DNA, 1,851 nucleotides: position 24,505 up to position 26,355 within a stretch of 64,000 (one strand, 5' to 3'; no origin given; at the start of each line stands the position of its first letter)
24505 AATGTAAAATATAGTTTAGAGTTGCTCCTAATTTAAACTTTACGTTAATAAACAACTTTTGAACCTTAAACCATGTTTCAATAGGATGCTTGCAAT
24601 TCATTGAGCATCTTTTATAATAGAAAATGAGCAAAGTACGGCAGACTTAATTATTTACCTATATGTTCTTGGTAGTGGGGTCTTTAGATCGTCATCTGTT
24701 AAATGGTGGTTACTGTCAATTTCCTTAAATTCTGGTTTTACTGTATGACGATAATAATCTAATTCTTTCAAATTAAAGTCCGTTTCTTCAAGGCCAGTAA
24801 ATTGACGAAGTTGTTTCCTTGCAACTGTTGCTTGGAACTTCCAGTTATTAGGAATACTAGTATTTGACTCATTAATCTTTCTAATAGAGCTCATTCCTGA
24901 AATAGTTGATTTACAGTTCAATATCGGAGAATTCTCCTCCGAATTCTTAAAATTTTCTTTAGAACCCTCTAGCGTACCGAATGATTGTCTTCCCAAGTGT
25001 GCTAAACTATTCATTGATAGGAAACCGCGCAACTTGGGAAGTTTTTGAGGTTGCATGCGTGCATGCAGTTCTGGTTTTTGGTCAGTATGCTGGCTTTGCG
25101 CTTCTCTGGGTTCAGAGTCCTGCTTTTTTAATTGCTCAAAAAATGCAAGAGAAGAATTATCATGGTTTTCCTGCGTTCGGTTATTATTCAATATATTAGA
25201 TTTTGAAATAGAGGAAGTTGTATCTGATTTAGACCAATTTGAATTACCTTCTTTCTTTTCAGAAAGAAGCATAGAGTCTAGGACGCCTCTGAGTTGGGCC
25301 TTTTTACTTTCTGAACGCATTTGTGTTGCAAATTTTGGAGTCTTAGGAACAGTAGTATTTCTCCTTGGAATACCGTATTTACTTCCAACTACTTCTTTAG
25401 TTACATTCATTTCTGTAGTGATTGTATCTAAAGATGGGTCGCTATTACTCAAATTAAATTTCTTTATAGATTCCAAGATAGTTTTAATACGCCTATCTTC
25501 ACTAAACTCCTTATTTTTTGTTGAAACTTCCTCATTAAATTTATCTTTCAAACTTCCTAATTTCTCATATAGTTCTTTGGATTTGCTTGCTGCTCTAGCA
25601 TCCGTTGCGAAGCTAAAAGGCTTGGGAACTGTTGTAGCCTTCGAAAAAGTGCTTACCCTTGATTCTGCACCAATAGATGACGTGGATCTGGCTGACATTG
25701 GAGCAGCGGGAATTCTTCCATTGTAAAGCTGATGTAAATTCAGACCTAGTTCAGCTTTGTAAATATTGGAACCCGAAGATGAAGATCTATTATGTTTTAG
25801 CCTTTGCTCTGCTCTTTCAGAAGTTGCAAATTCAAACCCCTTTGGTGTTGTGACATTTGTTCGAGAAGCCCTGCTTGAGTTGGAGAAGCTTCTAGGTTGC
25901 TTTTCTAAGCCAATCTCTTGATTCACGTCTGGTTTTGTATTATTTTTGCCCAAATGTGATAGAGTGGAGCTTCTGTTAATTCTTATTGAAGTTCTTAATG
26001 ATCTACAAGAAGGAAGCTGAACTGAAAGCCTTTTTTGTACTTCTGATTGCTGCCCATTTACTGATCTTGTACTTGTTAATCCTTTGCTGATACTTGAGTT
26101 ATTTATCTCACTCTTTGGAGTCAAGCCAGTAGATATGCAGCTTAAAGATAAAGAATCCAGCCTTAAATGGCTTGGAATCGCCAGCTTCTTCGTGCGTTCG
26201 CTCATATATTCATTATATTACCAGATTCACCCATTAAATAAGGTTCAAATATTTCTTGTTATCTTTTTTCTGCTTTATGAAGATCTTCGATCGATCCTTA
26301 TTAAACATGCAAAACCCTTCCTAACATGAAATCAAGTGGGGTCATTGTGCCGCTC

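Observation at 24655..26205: Low-complexity Ser-rich protein hides three TPX2-type microtubule-binding motifs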

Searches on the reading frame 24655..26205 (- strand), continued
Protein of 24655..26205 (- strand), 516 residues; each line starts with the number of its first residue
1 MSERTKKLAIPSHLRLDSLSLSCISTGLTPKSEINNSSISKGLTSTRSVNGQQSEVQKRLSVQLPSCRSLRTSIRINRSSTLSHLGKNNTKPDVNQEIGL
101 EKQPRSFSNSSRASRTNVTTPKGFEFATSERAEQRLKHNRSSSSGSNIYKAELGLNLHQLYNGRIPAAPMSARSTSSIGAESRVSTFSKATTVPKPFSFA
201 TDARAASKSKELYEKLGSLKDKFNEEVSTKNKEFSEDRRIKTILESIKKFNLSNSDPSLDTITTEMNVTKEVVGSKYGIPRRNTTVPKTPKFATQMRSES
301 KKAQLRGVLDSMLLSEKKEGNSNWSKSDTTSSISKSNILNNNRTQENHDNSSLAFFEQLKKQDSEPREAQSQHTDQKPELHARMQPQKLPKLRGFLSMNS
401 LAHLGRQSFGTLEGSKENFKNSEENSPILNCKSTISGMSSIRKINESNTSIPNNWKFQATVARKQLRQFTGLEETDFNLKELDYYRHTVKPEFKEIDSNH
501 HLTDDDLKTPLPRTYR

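Call 31: find_homologous_proteins(query=P0018, max_evalue=0.001)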
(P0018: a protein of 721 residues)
Query P0018 (721 aa): 69 proteins with E <= 0.001 among 8000 candidates.
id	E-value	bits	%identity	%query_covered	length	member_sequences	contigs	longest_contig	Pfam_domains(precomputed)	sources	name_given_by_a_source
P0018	0.0e+0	1548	100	100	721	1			PF06886.17,PF12214.14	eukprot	eukprot:ANDGO_01518.mRNA.1 Targeting protein for Xklp2 homolog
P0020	2.9e-97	345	36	100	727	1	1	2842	PF06886.17,PF12214.14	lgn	-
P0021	2.9e-71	259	52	39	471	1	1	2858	PF12214.14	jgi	jgi:hypothetical protein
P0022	7.1e-58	215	33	87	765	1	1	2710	PF06886.17,PF12214.14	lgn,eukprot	eukprot:comp10170_c1_seq1/m.12131 comp10170_c1_seq1/g.12131 ORF comp10170_c1_seq1/g.12131 comp10170_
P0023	3.6e-46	176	34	55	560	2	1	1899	PF06886.17,PF12214.14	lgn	-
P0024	1.7e-42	164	33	75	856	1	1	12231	PF06886.17,PF12214.14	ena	-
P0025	2.3e-39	154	32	55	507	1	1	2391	PF06886.17,PF12214.14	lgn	-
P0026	1.4e-35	141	31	75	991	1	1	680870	PF06886.17,PF12214.14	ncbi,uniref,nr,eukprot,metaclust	ncbi:TPX2 protein [Thecamonas trahens ATCC 50062]|uniref:TPX2 protein n=1 Tax=Thecamonas trahens ATC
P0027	1.4e-33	135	32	63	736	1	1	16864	PF06886.17,PF12214.14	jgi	-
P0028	9.8e-33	132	25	67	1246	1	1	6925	PF12214.14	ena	-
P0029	2.0e-32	131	31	62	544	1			PF06886.17,PF12214.14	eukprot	eukprot:m.719074 g.719074 ORF g.719074 m.719074 type:complete len:545 (-) comp58810_c0_seq16:3597-52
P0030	2.6e-32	131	28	59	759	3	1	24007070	PF06886.17,PF12214.14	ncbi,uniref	ncbi:protein TPX2-like isoform X1 [Salvia divinorum]|uniref:Protein TPX2-like isoform X1 n=1 Tax=Sal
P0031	5.6e-32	130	33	49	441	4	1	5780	PF06886.17,PF12214.14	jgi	jgi:targeting protein for Xklp2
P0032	1.1e-30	125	28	60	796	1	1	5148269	PF06886.17,PF12214.14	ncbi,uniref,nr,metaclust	ncbi:PREDICTED: protein TPX2 [Tarenaya hassleriana]|uniref:protein TPX2 n=1 Tax=Tarenaya hassleriana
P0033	1.9e-30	124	31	73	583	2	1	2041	PF06886.17,PF12214.14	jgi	jgi:targeting protein for Xklp2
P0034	4.2e-30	123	28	58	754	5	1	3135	PF06886.17,PF12214.14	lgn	-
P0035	1.8e-29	121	26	96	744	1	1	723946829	PF06886.17,PF12214.14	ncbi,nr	ncbi:unnamed protein product [Lathyrus sativus]|nr:unnamed protein product [Lathyrus sativus]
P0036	2.4e-29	121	28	60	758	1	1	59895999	PF06886.17,PF12214.14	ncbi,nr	ncbi:hypothetical protein P8452_37179 [Trifolium repens]|nr:hypothetical protein P8452_37179 [Trifol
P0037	3.2e-29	120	30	55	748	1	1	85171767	PF06886.17,PF12214.14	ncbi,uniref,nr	ncbi:hypothetical protein IFM89_027213 [Coptis chinensis]|uniref:Targeting protein for Xklp2 n=1 Tax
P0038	5.6e-29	120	32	36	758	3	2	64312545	PF06886.17,PF12214.14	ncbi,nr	ncbi:hypothetical protein P8452_31770 [Trifolium repens]|nr:protein TPX2 [Trifolium repens] WJX44834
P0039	1.3e-28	118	27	61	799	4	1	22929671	PF06886.17,PF12214.14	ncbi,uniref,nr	ncbi:protein TPX2-like [Actinidia eriantha]|uniref:protein TPX2-like n=1 Tax=Actinidia eriantha TaxI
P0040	1.1e-27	115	26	99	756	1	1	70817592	PF06886.17,PF12214.14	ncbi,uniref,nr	ncbi:protein TPX2 [Cicer arietinum]|uniref:Protein TPX2 n=1 Tax=Cicer arietinum TaxID=3827 RepID=A0A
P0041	1.1e-27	115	32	55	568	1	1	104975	PF06886.17,PF12214.14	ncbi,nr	ncbi:Protein tpx2 [Phlyctochytrium planicorne]|nr:Protein tpx2 [Phlyctochytrium planicorne]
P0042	3.6e-27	114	27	59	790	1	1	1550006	PF06886.17,PF12214.14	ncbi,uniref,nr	ncbi:hypothetical protein TIFTF001_022969 [Ficus carica]|uniref:Protein TPX2 n=1 Tax=Ficus carica Ta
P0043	4.2e-27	113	24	98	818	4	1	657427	PF06886.17,PF12214.14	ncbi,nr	ncbi:hypothetical protein Mapa_017076 [Marchantia paleacea]|nr:hypothetical protein Mapa_017076 [Mar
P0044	4.8e-27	113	32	53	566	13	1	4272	PF12214.14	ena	-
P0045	5.2e-27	113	28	59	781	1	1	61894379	PF06886.17,PF12214.14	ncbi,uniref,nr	ncbi:protein TPX2 [Impatiens glandulifera]|uniref:protein TPX2 n=1 Tax=Impatiens glandulifera TaxID=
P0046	5.9e-27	113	27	59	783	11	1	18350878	PF06886.17,PF12214.14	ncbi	ncbi:Protein TPX2 [Linum perenne]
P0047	8.1e-27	112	35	55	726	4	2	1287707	PF06886.17,PF12214.14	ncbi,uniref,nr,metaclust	ncbi:unnamed protein product (mitochondrion) [Plasmodiophora brassicae]|uniref:TPX2 C-terminal domai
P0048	1.0e-26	112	29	56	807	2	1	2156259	PF06886.17,PF12214.14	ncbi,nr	ncbi:uncharacterized protein J3R85_004271 [Psidium guajava]|nr:uncharacterized protein J3R85_004271 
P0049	2.1e-26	111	30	60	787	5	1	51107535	PF06886.17,PF12214.14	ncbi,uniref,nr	ncbi:protein TPX2 [Cannabis sativa]|uniref:protein TPX2 n=1 Tax=Cannabis sativa TaxID=3483 RepID=UPI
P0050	2.4e-26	111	24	99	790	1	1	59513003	PF06886.17,PF12214.14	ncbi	ncbi:hypothetical protein V2J09_020908 [Rumex salicifolius]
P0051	3.5e-26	110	28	72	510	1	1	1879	PF06886.17,PF12214.14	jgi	-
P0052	5.1e-26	110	29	76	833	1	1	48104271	PF06886.17,PF12214.14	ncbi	ncbi:Protein tpx2 [Mactra antiquata]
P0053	6.8e-26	109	32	52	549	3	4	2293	PF06886.17,PF12214.14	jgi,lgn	-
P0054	2.7e-25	107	28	52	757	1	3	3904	PF12214.14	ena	-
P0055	5.4e-25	106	29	55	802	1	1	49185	PF06886.17,PF12214.14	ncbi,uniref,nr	ncbi:hypothetical protein Tsubulata_042082 [Turnera subulata]|uniref:TPX2 C-terminal domain-containi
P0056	9.3e-25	106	42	12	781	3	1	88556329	PF06886.17,PF12214.14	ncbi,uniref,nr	ncbi:putative TPX2 central domain-containing protein [Rosa chinensis]|uniref:Putative TPX2 central d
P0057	2.9e-24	104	32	42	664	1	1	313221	PF06886.17,PF12214.14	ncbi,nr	ncbi:hypothetical protein BDF19DRAFT_450185 [Syncephalis fuscata]|nr:hypothetical protein BDF19DRAFT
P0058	5.8e-24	103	28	55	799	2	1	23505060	PF06886.17,PF12214.14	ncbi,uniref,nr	ncbi:targeting protein for XKLP2 [Hibiscus trionum]|uniref:Targeting protein for XKLP2 n=1 Tax=Hibis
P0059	7.8e-24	103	30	30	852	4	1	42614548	PF06886.17,PF12214.14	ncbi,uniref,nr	ncbi:hypothetical protein GUJ93_ZPchr0007g6046 [Zizania palustris]|uniref:Protein TPX2 n=1 Tax=Zizan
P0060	9.0e-24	102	31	63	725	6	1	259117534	PF06886.17,PF12214.14,PF09041.16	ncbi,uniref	ncbi:targeting protein for Xklp2 isoform X2 [Erythrolamprus reginae]|uniref:targeting protein for Xk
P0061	6.0e-23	100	37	38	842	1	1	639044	PF06886.17,PF12214.14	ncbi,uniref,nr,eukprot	ncbi:hypothetical protein Rsub_02020 [Raphidocelis subcapitata]|uniref:TPX2 C-terminal domain-contai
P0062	6.3e-23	100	29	59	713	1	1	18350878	PF06886.17,PF12214.14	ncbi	ncbi:Protein TPX2 [Linum perenne]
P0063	1.2e-22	99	27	59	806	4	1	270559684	PF06886.17,PF12214.14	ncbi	ncbi:hypothetical protein P3L10_027248 [Capsicum annuum]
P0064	2.1e-22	98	27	75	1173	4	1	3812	PF06886.17,PF12214.14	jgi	-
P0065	5.7e-22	96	36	18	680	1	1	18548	PF12214.14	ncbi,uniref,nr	ncbi:Tpx2 [Thalictrum thalictroides]|uniref:Tpx2 n=1 Tax=Thalictrum thalictroides TaxID=46969 RepID=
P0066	2.6e-21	94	26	99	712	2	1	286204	PF06886.17,PF12214.14,PF09041.16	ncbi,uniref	ncbi:targeting protein for Xklp2-like isoform X2 [Erythrolamprus reginae]|uniref:targeting protein f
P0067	1.7e-20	92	28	65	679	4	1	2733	PF06886.17,PF12214.14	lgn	-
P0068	1.3e-19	89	26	70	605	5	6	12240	PF06886.17,PF12214.14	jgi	jgi:targeting protein for Xklp2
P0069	2.6e-19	88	28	56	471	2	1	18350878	PF06886.17,PF12214.14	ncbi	ncbi:Protein TPX2 [Linum perenne]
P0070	3.5e-18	84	27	67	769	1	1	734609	PF06886.17,PF12214.14,PF09041.16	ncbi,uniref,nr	ncbi:PREDICTED: targeting protein for Xklp2 isoform X2 [Aptenodytes forsteri]|uniref:targeting prote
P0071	4.2e-18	84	28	55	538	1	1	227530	PF06886.17,PF12214.14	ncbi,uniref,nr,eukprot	ncbi:Targeting protein for Xklp2 [Tetrabaena socialis]|uniref:Targeting protein for Xklp2 n=1 Tax=Te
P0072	2.2e-17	81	29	53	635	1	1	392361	PF06886.17,PF12214.14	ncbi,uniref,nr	ncbi:Targeting protein for Xklp2-like protein [Armadillidium nasatum]|uniref:Targeting protein for X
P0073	9.3e-17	79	27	67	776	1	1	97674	PF06886.17,PF12214.14,PF09041.16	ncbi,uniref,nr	ncbi:PREDICTED: targeting protein for Xklp2 isoform X1 [Pygoscelis adeliae]|uniref:targeting protein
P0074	1.9e-16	78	27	67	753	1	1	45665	PF06886.17,PF12214.14,PF09041.16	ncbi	ncbi:Targeting protein for Xklp2-B, partial [Pygoscelis antarcticus]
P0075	4.5e-15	74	28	58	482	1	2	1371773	PF06886.17,PF12214.14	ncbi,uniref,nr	ncbi:unnamed protein product [Blepharisma stoltei]|uniref:TPX2 C-terminal domain-containing protein 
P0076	9.3e-15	73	26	74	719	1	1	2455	PF06886.17,PF12214.14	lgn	-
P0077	2.1e-14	71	28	57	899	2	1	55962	PF06886.17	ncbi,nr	ncbi:Protein tpx2 [Dispira simplex]|nr:Protein tpx2 [Dispira simplex]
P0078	7.8e-14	70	33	33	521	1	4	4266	PF12214.14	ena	-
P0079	2.3e-13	68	30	46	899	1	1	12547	PF06886.17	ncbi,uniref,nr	ncbi:hypothetical protein IWQ62_001604 [Dispira parvispora]|uniref:TPX2 C-terminal domain-containing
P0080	5.8e-13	67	28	61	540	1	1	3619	PF06886.17,PF12214.14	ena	-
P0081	1.6e-11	62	25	59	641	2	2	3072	PF06886.17,PF12214.14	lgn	-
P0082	1.7e-11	62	41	19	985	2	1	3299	PF12214.14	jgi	-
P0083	7.8e-11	60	27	60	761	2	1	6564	PF06886.17,PF12214.14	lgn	-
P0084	2.6e-8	51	26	60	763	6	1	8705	PF06886.17,PF12214.14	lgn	-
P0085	9.4e-8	49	32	29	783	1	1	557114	PF06886.17,PF12214.14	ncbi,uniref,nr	ncbi:hypothetical protein BCR44DRAFT_218848 [Catenaria anguillulae PL171]|uniref:TPX2 C-terminal dom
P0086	8.0e-6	43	28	71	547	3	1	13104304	PF06886.17,PF12214.14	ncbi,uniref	ncbi:unnamed protein product [Larinioides sclopetarius]|uniref:Targeting protein for Xklp2 n=1 Tax=L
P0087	2.3e-4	38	27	32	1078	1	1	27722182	PF06886.17,PF10595.15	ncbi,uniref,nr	ncbi:targeting protein for Xklp2-like [Microplitis mediator]|uniref:targeting protein for Xklp2-like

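Call 47: predict_structure(alignment_id=A1)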
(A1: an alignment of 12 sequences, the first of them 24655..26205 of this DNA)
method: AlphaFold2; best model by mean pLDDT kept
length: 516 residues; sequences in the alignment: 12
mean_pLDDT: 44.3   pTM: 0.18
mean pLDDT of the five models: 44.3, 43.0, 39.5, 37.9, 37.2
residues with pLDDT >= 90: 0; 70-90: 57; 50-70: 67; < 50: 392
segments of 3 or more residues with pLDDT < 50: 1-6, 18-167, 169-200, 254-256, 258-289, 292-294, 318-445, 474-503, 510-512, 514-516
pLDDT, mean of each block of 10 residues (from residue 1): 48 54 42 41 34 38 37 36 31 31 33 35 42 40 33 39 45 40 42 45 70 84 82 73 83 45 31 34 44 50 57 51 32 31 30 30 30 33 38 40 35 29 33 38 50 72 75 48 38 37 50 45
secondary structure, 60 per line:
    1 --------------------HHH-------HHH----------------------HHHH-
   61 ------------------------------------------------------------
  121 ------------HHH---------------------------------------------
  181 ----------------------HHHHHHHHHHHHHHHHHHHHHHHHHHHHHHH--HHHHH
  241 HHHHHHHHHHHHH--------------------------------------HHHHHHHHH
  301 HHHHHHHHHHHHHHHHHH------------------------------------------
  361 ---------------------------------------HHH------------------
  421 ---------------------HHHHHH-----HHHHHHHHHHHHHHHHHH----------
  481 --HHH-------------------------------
elements in order: H56-59 H203-233 H236-253 H292-318 H442-447 H453-470

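Call 68: search_protein_families(library=ncbifam, proteins=[window:24655-26205:-], max_evalue=1)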
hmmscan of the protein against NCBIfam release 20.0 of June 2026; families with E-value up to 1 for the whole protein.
window:24655-26205:- (516 aa): 0 families

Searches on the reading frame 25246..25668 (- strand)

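Call 64: search_protein_families(library=pfam, proteins=[window:25246-25668:-], max_evalue=10)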
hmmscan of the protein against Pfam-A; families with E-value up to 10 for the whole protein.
window:25246-25668:- (141 aa): 1 family
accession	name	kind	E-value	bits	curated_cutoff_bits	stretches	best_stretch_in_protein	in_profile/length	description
PF04504.20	GeBP-like_DBD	-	0.064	14.4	29.5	1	28-57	47-79/94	Glabrous-enhancer-binding protein-like family, DBD domain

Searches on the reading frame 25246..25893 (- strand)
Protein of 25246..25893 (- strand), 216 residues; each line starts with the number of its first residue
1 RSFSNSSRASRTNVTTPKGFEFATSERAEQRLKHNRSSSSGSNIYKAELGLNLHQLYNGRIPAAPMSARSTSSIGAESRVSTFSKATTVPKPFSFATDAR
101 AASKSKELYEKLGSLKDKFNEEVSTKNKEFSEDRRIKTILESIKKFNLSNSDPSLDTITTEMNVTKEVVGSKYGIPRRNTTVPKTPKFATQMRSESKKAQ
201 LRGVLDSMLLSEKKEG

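Call 29: search_solved_structures(query=A2, max_evalue=10, show_alignments=3)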
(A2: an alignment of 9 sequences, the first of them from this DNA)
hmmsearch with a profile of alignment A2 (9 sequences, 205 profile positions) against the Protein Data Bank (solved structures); distinct sequences matched with E-value up to 10: 4.
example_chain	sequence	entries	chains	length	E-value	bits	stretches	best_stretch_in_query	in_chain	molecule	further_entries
6zrk_D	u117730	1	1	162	0.36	13.8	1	104-143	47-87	Hemagglutinin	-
6v46_B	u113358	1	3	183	0.37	13.8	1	104-143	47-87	Hemagglutinin HA2 chain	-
3pp5_A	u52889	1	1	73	0.83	12.6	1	109-166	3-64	Brk1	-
8zah_A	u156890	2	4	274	1.1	12.3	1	101-164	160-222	Magnesium transport protein CorA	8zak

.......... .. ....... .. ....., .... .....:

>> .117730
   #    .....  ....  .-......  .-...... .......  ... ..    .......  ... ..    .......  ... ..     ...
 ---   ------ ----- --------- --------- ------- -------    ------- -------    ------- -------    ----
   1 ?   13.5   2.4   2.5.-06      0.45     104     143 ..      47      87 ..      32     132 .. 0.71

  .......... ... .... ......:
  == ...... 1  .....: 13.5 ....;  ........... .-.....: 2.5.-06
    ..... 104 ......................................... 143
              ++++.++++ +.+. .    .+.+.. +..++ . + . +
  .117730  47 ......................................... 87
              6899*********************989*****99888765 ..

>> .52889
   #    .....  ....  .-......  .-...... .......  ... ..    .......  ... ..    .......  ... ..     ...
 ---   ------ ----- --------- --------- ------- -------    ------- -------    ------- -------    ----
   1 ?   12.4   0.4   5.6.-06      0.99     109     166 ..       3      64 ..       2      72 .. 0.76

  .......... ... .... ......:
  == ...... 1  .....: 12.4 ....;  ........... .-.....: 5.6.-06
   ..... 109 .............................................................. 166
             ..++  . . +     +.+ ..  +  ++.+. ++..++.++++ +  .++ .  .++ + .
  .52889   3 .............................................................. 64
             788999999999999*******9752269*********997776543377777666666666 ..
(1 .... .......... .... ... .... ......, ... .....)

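Call 30: find_homologous_proteins(query=A2, max_evalue=10)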
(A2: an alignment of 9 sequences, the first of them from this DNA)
Query A2 (9 sequences): 5458 candidates shared short words with the query, none scored E <= 10.

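Call 64: search_protein_families(library=pfam, proteins=[window:25246-25893:-], max_evalue=10)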
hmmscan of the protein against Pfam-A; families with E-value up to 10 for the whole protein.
window:25246-25893:- (216 aa): 2 families
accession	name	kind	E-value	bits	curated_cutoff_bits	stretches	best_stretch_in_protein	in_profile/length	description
PF12214.13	TPX2_importin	-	0.011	16.5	29.5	2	9-144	61-115/135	Cell cycle regulated microtubule associated protein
PF04504.20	GeBP-like_DBD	-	0.029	15.5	29.5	1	103-132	47-79/94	Glabrous-enhancer-binding protein-like family, DBD domain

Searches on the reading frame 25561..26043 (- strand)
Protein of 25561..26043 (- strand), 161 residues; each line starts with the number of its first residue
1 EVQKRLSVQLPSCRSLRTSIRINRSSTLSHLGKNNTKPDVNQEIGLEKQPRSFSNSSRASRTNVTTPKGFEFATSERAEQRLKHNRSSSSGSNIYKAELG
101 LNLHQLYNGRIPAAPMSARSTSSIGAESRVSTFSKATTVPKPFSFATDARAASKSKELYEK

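Call 64: search_protein_families(library=pfam, proteins=[window:25561-26043:-], max_evalue=10)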
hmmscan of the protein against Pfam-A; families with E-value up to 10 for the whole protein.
window:25561-26043:- (161 aa): 1 family
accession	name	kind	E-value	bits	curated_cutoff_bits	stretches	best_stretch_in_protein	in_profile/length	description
PF12214.13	TPX2_importin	-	0.093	13.5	29.5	1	57-102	59-91/135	Cell cycle regulated microtubule associated protein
